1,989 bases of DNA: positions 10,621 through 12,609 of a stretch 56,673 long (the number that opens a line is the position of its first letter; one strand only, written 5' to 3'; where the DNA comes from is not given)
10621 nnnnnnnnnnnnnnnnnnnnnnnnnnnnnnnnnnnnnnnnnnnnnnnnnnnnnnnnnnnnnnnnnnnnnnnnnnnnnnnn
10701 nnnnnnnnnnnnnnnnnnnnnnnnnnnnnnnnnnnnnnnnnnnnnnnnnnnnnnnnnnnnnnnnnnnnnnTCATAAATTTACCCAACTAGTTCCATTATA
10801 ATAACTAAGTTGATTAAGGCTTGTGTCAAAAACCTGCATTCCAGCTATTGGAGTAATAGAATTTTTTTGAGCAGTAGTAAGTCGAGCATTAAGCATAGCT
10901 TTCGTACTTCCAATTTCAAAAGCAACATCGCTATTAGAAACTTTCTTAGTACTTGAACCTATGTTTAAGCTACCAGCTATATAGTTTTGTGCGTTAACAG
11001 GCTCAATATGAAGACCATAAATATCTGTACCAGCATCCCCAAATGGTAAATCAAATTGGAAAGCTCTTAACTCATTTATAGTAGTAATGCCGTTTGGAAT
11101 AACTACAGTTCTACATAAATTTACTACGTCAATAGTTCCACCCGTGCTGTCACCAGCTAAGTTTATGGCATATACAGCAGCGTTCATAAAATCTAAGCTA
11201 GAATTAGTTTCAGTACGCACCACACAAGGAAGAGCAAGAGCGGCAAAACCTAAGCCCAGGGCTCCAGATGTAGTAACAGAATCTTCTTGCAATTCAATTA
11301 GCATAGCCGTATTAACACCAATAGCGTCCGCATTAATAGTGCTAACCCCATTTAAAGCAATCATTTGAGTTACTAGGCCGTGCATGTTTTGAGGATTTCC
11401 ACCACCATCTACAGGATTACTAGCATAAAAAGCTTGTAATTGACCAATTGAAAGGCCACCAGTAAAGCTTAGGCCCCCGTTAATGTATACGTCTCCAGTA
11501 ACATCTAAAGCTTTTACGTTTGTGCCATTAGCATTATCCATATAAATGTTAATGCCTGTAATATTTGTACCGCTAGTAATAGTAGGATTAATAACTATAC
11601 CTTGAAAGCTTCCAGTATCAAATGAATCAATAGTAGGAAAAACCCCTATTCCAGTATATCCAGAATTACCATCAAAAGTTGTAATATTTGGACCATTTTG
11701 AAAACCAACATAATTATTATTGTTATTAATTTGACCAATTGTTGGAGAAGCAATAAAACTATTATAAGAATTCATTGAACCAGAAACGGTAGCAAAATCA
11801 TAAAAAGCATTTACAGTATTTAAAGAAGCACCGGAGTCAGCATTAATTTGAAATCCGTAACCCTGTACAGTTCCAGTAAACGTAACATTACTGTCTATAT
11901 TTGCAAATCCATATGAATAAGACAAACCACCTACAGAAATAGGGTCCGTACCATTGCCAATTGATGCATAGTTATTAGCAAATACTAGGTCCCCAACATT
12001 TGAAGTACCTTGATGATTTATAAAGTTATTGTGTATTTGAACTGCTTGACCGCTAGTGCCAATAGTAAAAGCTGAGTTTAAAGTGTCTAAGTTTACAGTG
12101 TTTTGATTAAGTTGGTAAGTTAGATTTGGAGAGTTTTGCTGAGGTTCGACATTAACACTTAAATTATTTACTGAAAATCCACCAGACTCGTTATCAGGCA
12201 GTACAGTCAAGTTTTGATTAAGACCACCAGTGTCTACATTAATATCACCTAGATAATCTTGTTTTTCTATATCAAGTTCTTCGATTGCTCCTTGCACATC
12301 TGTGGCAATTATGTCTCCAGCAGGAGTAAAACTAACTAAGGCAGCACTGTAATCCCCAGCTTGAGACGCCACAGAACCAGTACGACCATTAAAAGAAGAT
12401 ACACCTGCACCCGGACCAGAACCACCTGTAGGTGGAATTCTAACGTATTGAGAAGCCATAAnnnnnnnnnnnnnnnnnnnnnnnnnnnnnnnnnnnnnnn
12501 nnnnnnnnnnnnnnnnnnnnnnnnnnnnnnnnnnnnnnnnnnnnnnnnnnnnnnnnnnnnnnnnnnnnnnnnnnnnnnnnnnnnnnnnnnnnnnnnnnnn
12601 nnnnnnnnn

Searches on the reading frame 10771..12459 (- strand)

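Call 9: search_protein_families(library=phrogs, proteins=[window:10771-12459:-])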
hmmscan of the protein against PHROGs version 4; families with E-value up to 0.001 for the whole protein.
window:10771-12459:- (562 aa): 1 family
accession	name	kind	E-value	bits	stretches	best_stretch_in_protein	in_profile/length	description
phrog_8309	-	unknown function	0.00095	19.4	0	520-562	12-54/312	-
